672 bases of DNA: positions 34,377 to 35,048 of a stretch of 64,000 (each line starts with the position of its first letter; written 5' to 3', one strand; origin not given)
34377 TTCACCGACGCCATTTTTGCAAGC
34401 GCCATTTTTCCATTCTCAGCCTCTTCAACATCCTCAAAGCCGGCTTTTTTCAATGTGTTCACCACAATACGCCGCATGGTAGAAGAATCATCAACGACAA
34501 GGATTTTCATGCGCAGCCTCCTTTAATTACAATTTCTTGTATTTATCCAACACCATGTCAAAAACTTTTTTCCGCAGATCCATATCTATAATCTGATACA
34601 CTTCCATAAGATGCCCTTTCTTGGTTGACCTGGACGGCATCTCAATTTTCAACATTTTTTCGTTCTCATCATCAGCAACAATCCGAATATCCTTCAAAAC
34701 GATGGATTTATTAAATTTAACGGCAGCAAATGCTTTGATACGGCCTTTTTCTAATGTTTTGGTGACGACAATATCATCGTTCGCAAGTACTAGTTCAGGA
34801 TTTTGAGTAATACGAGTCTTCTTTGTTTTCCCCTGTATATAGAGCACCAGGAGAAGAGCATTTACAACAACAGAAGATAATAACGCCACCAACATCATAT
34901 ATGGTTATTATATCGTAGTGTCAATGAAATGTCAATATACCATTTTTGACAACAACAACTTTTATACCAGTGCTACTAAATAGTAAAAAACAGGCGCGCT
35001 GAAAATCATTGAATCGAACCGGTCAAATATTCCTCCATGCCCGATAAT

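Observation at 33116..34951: Membrane-anchored SpoVG-like gene co-transcribed with cheY and a stand-alone fliG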

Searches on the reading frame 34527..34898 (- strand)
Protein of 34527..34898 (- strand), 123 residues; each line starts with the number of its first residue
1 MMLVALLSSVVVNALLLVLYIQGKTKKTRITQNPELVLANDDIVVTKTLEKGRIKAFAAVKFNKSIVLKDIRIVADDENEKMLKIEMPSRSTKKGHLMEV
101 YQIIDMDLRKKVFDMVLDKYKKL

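Call 3: search_protein_families(library=pfam, proteins=[window:34527-34898:-], max_evalue=1)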
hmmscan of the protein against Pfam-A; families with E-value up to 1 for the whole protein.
window:34527-34898:- (123 aa): 1 family
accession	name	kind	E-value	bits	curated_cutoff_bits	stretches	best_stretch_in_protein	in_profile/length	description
PF04026.17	SpoVG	-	2.1e-14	53.8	29.6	1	42-122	5-82/82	SpoVG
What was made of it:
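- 34527..34898 (-): TM-SpoVG-like gene (123 aa). Residues 1-23 form an uncharged hydrophobic anchor (about nt 34830-34898). Residues 24-41 form a K/R-rich linker. Residues 42-122 form a diverged SpoVG domain (nt 34533-34775). Pfam SpoVG at 53.8 bits (call 3).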

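Call 4: search_protein_families(library=ncbifam, proteins=[window:34527-34898:-], max_evalue=1)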
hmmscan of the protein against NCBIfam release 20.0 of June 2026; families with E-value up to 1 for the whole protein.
window:34527-34898:- (123 aa): 1 family
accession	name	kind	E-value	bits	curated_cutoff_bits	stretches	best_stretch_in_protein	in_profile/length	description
NF009749.0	PRK13259.1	equivalog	1.1e-12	47.9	108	1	42-122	5-82/96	septation regulator SpoVG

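Call 6: find_homologous_proteins(query=window:34527-34898:-, max_evalue=0.001)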
Query window:34527-34898:- (123 aa): 3 proteins with E <= 0.001 among 33 candidates.
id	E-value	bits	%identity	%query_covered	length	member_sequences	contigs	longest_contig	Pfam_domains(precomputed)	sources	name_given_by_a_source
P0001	4.8e-67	240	100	99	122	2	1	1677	PF04026.18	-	-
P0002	1.3e-53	197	83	100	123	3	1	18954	PF04026.18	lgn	-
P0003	7.0e-39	150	62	99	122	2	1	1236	PF04026.18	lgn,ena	-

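Call 8: find_encoding_contigs(protein=P0002, flank=10000, max_places=6)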
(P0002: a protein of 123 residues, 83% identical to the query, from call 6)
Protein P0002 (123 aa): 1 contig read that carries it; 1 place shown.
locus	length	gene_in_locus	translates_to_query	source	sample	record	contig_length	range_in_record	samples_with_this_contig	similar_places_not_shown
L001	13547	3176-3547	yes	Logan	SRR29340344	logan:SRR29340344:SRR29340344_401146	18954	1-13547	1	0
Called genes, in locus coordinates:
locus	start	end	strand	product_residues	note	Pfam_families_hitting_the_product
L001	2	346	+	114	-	?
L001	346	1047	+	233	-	PF00696:AA_kinase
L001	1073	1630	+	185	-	PF01765:RRF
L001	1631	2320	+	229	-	PF01255:Prenyltransf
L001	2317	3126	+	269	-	PF01148:CTP_transf_1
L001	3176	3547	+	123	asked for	PF04026:SpoVG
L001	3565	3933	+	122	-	PF00072:Response_reg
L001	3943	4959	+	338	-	PF03448:MgtE_N (faint), PF14842:FliG_N, PF14841:FliG_M, PF14842:FliG_N (weak), PF01706:FliG_C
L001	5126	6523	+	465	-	PF07833:Cu_amine_oxidN1, PF01841:Transglut_core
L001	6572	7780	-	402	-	PF07690:MFS_1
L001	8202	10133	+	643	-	PF01276:OKR_DC_1, PF00155:Aminotran_1_2 (weak), PF01212:Beta_elim_lyase (weak), PF03711:OKR_DC_1_C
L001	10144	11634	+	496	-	PF03553:Na_H_antiporter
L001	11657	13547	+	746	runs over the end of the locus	PF13200:DUF4015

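Call 9: find_encoding_contigs(protein=P0003, flank=10000, max_places=6)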
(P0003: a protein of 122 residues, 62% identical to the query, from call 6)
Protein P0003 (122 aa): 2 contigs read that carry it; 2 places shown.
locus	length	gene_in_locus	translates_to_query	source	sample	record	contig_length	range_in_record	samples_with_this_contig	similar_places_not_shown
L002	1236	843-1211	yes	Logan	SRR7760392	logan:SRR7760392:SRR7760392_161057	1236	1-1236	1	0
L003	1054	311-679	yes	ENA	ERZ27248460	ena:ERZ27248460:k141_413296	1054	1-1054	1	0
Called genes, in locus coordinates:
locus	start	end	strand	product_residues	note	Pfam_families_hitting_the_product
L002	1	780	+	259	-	?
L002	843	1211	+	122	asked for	PF04026:SpoVG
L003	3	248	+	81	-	?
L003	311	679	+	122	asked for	PF04026:SpoVG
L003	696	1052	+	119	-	?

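Call 14: find_related_loci(query=A1, collection=genome_contigs, flank=10000)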
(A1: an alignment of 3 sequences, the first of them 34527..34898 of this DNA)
Query A1 (123 aa) in genome_contigs; peptide patterns used: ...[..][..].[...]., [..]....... (x = any residue, [..] = any of these).
318 stretches matched a pattern; 1 encode a relative of the query (tblastn E <= 1e-3); 1 distinct loci.
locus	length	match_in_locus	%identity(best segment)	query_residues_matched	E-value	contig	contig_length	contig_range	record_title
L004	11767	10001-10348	60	1-116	4e-44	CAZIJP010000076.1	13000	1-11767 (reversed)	MAG TPA_asm: uncultured bacterium isolate binchicken_co113_227 genome assembly, contig: NODE_5637_length_13000_cov_7.438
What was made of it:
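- Tried and rejected: The one genome-collection hit is an unnamed MAG ('uncultured bacterium', call 14).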

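Call 20: search_protein_representatives(protein=window:34527-34898:-)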
Query: 123 residues. Proteins with E-value up to 0.001 (for the whole library): 50; up to 1e-10: 3; up to 1e-30: 1. The best 50 are listed.
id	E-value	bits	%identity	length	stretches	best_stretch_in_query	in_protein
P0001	1.5e-67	240.3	100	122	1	2-123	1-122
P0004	3.7e-21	91.3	41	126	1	9-123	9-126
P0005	8.6e-21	90.1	53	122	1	30-123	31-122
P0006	3.3e-10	56.1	33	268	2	41-121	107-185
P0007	3.6e-08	49.5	31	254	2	48-121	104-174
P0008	7.7e-08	48.5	34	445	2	51-121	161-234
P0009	2.0e-07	47.1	30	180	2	33-123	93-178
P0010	1.2e-06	44.6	32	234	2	42-121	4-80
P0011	2.9e-06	43.4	33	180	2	51-122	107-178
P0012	4.0e-06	43.0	34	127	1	37-121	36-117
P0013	4.1e-06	43.0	28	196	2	34-121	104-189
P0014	5.1e-06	42.6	31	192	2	42-123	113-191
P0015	9.6e-06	41.8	33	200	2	49-121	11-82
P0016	1.0e-05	41.7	35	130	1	32-122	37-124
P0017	2.2e-05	40.6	31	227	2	50-116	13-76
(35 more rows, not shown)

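Call 23: find_homologous_proteins(query=A2, max_evalue=0.001)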
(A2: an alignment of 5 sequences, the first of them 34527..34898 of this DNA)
Query A2 (5 sequences) (123 aa, profile of the alignment): 11 proteins with E <= 0.001 among 7039 candidates.
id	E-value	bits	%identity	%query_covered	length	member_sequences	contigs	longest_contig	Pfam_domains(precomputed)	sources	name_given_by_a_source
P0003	8.1e-55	202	62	99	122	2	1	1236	PF04026.18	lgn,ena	-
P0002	9.4e-55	202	83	100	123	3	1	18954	PF04026.18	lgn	-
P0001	8.9e-54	199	100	99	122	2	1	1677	PF04026.18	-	-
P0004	1.4e-49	185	48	70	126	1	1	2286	PF04026.18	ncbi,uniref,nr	ncbi:MAG: hypothetical protein FXF47_05795 [Candidatus Mcinerneyibacterium aminivorans]|uniref:Uncha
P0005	1.6e-49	185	53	76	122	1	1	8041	PF04026.18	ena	-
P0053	4.5e-42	161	55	67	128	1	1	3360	PF04026.18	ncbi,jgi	-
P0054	7.2e-42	160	54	72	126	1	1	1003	PF04026.18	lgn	-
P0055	2.8e-40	155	47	85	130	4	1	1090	PF04026.18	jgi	-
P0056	3.5e-40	155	48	85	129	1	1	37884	PF04026.18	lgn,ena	-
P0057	4.8e-35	138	44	98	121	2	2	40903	PF04026.18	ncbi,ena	-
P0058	6.3e-34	135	45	87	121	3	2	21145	PF04026.18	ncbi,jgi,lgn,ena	-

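Call 24: find_encoding_contigs(protein=P0056, flank=8000, max_places=3)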
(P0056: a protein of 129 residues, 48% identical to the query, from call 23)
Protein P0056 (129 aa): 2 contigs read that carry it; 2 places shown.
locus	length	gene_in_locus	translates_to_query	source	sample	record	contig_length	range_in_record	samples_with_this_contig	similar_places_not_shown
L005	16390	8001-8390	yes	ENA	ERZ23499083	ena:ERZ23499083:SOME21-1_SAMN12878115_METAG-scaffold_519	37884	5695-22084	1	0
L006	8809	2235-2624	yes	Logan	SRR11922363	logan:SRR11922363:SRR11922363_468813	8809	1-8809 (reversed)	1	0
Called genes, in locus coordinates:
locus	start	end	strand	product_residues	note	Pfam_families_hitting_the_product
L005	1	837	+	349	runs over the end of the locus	PF03102:NeuB, PF08666:SAF (weak)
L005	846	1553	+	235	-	PF02348:CTP_transf_3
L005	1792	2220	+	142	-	PF00572:Ribosomal_L13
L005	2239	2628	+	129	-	PF00380:Ribosomal_S9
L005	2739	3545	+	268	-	PF00318:Ribosomal_S2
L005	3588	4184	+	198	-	PF00889:EF_TS, PF25025:EF-Ts_N (weak)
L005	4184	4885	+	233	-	PF00696:AA_kinase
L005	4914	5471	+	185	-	PF01765:RRF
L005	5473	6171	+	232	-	PF01255:Prenyltransf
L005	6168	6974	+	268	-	PF01148:CTP_transf_1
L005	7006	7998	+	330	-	PF01180:DHO_dh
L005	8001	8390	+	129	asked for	PF04026:SpoVG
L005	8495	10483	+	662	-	PF22745:Nlig-Ia, PF01653:DNA_ligase_aden, PF03120:OB_DNA_ligase, PF03119:DNA_ligase_ZBD, PF12826:HHH_2, PF14520:HHH_5 (weak), PF00533:BRCT, PF12738:PTCB-BRCT (faint)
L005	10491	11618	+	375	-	PF13439:Glyco_transf_4, PF13477:Glyco_trans_4_2, PF13579:Glyco_trans_4_4, PF00534:Glycos_transf_1, PF13692:Glyco_trans_1_4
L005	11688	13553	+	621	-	-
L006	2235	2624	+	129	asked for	PF04026:SpoVG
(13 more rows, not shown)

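Call 25: find_encoding_contigs(protein=P0057, flank=8000, max_places=3)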
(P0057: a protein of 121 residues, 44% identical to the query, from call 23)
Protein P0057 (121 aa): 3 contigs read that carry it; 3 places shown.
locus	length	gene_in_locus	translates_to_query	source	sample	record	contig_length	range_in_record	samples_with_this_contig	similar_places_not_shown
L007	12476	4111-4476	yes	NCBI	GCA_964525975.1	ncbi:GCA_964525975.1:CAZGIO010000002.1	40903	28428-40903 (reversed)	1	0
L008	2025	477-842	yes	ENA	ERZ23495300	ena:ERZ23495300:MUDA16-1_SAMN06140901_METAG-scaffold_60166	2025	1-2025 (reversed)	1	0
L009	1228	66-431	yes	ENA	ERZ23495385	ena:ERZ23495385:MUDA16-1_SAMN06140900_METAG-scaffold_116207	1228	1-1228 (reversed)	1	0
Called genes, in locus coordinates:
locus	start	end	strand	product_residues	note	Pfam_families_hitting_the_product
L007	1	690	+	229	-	?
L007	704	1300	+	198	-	PF00889:EF_TS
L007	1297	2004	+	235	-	PF00696:AA_kinase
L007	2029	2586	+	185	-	PF01765:RRF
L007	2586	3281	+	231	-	PF01255:Prenyltransf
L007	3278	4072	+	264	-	PF01148:CTP_transf_1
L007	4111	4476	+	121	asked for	PF04026:SpoVG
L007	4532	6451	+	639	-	PF01276:OKR_DC_1, PF00155:Aminotran_1_2 (weak), PF01212:Beta_elim_lyase, PF03711:OKR_DC_1_C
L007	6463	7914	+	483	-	PF03553:Na_H_antiporter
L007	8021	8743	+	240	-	PF10609:ParA (faint)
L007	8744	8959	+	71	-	PF12797:Fer4_2 (weak), PF12837:Fer4_6 (weak), PF13237:Fer4_10, PF00037:Fer4 (weak), PF12838:Fer4_7, PF13187:Fer4_9 (weak), PF14697:Fer4_21 (weak), PF00037:Fer4, +7 more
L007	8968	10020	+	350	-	PF01855:POR_N, PF02780:Transketolase_C, PF17147:PFOR_II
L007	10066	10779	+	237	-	PF02775:TPP_enzyme_C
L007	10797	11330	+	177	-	PF01558:POR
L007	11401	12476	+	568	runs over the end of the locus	PF05157:MshEN, PF00437:T2SSE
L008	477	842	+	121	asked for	PF04026:SpoVG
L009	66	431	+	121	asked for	PF04026:SpoVG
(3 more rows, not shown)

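Call 26: find_encoding_contigs(protein=P0058, flank=8000, max_places=3)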
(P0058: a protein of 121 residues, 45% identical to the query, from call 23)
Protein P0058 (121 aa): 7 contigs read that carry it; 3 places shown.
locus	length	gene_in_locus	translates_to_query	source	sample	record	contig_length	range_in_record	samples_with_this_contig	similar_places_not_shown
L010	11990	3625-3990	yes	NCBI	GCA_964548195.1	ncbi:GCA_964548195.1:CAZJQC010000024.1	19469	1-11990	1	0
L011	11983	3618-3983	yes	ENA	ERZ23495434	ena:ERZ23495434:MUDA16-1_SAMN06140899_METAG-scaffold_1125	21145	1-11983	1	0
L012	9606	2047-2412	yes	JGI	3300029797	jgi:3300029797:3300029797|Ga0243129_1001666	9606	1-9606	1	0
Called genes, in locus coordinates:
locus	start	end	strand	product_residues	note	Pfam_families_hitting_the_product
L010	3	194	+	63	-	?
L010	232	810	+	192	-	PF00889:EF_TS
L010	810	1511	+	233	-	PF00696:AA_kinase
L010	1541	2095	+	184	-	PF01765:RRF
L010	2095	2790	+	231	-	PF01255:Prenyltransf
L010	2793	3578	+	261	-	PF01148:CTP_transf_1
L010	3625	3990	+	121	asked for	PF04026:SpoVG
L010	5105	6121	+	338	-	PF01276:OKR_DC_1, PF03711:OKR_DC_1_C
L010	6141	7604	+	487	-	PF03553:Na_H_antiporter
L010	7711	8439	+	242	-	-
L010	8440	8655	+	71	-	PF14697:Fer4_21 (faint), PF12797:Fer4_2 (weak), PF12837:Fer4_6 (weak), PF13237:Fer4_10, PF00037:Fer4 (weak), PF12838:Fer4_7, PF13187:Fer4_9 (weak), PF00037:Fer4 (weak), +7 more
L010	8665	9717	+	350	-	PF01855:POR_N, PF02780:Transketolase_C (weak), PF17147:PFOR_II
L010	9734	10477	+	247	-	PF02775:TPP_enzyme_C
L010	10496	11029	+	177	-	PF01558:POR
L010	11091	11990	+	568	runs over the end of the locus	PF05157:MshEN, PF00437:T2SSE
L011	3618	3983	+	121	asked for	PF04026:SpoVG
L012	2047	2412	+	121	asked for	PF04026:SpoVG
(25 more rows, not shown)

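Call 27: find_encoding_contigs(protein=P0005, flank=8000, max_places=3)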
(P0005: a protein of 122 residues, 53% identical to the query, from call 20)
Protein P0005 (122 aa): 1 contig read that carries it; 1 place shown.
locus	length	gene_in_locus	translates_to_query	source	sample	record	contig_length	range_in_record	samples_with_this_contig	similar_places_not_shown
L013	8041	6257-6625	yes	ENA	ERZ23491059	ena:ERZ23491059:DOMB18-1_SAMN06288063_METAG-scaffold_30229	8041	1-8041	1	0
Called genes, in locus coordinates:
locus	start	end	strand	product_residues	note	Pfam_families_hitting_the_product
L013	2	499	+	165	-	?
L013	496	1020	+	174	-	PF05683:Fumerase_C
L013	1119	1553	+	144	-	PF00572:Ribosomal_L13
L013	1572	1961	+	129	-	PF00380:Ribosomal_S9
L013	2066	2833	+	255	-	PF00318:Ribosomal_S2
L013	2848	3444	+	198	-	PF00889:EF_TS, PF25025:EF-Ts_N (weak)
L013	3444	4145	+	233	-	PF00696:AA_kinase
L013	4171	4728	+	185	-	PF01765:RRF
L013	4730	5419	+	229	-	PF01255:Prenyltransf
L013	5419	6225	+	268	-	PF01148:CTP_transf_1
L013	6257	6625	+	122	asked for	PF04026:SpoVG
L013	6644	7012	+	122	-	PF00072:Response_reg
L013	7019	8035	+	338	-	PF03448:MgtE_N (faint), PF14842:FliG_N, PF14841:FliG_M, PF14842:FliG_N (weak), PF01706:FliG_C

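Call 29: find_encoding_contigs(protein=P0004, flank=8000, max_places=3)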
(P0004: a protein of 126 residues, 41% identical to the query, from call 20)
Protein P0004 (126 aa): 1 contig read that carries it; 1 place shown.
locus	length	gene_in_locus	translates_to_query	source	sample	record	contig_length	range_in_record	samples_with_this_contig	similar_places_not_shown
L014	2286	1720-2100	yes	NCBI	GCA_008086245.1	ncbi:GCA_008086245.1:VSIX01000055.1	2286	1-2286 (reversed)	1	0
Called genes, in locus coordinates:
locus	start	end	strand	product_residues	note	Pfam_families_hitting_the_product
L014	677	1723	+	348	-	PF01180:DHO_dh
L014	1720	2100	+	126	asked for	PF04026:SpoVG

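Call 30: find_encoding_contigs(protein=P0053, flank=8000, max_places=3)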
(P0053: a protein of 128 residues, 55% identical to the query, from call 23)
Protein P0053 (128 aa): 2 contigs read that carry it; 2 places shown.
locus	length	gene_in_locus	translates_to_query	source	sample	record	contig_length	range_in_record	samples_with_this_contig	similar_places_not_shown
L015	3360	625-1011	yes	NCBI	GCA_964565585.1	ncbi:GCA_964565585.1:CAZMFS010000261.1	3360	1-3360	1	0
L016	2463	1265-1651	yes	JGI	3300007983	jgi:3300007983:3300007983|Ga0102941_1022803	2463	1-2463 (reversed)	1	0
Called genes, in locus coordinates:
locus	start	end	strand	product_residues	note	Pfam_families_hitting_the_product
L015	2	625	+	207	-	?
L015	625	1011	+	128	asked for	PF04026:SpoVG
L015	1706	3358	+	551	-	?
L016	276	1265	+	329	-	PF01180:DHO_dh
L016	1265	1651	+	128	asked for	PF04026:SpoVG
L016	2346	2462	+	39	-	?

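Call 34: find_related_loci(query=A3, collection=metagenome_contigs, flank=6000)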
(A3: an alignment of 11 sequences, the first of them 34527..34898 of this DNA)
Query A3 (123 aa) in metagenome_contigs; peptide patterns used: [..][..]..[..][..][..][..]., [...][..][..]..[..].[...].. (x = any residue, [..] = any of these).
377 stretches matched a pattern; 9 encode a relative of the query (tblastn E <= 1e-3); 9 distinct loci.
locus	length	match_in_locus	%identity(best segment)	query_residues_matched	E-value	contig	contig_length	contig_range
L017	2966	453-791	50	12-123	1e-29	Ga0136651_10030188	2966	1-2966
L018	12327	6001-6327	50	17-123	2e-28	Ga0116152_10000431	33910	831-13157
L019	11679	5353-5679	48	19-123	2e-28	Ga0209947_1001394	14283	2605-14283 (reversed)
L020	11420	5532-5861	49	17-123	7e-28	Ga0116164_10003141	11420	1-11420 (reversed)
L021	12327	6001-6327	48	17-123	5e-28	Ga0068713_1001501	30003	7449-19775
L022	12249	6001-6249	57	42-123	3e-27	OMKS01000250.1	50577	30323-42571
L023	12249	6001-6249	57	42-123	3e-27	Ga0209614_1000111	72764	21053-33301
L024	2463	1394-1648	55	41-123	1e-26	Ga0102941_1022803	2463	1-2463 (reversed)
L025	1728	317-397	52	84-110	3e-5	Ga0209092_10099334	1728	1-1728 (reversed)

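Call 40: predict_structure(alignment_id=A3)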
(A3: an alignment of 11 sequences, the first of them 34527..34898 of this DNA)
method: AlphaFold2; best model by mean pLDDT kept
length: 123 residues; sequences in the alignment: 11
mean_pLDDT: 70.8   pTM: 0.50
mean pLDDT of the five models: 70.8, 69.8, 66.8, 65.7, 59.2
residues with pLDDT >= 90: 0; 70-90: 73; 50-70: 37; < 50: 13
segments of 3 or more residues with pLDDT < 50: 29-33, 90-93
pLDDT, mean of each block of 10 residues (from residue 1): 79 83 58 59 80 79 69 75 69 48 65 83 79
secondary structure, 60 per line:
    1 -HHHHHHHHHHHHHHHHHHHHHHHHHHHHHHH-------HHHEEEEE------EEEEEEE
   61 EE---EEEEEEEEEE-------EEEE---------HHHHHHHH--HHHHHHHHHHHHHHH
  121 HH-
elements in order: H2-32 E43-47 E54-62 E66-75 E83-86 H96-103 H106-122
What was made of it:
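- On SpoVG (PF04026 / NF009749): The AF2 model (pLDDT 70.8) has strands at 43-47, 54-62, 66-75 and 83-86, and helices at 96-103 and 106-122 (call 40).
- The AF2 model has a helix at residues 2-32 (call 40).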

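Call 42: search_solved_structures(query=A3, max_evalue=1, show_alignments=2)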
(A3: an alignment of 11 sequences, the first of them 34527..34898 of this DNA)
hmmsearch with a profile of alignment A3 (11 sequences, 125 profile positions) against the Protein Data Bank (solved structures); distinct sequences matched with E-value up to 1: 5.
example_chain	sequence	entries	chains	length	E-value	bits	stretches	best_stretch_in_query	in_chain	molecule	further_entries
2i9x_A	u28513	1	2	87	3e-10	43.5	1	39-123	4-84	Putative septation protein spoVG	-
2i9z_A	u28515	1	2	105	5.5e-10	42.6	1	39-123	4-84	Putative septation protein spoVG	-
2ia9_A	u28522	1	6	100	3.9e-08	36.7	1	39-125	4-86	Putative septation protein spoVG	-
8fgw_C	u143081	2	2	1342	0.43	13.9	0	29-83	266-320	WD repeat-containing protein 19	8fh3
8bbf_A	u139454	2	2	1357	0.44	13.9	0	29-83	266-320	WD repeat-containing protein 19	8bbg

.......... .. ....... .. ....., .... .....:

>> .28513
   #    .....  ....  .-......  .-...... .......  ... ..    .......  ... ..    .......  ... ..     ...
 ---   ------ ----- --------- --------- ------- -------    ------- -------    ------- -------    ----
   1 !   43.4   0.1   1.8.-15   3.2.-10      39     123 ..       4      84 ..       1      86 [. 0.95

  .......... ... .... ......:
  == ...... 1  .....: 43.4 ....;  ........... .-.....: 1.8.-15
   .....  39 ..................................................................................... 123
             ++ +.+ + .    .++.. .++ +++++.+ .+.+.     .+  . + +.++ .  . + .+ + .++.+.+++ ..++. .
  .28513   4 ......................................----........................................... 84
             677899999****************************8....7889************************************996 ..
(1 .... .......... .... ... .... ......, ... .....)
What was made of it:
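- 34527..34898 (-): The family profile matches PDB SpoVG at E=3e-10 (call 42).
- Closest known: SpoVG. Same: Sequence homology: profile E=3e-10 (call 42).
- Checked: The DIAHP motif is replaced by EVYQI (alignment to PDB SpoVG, call 42).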
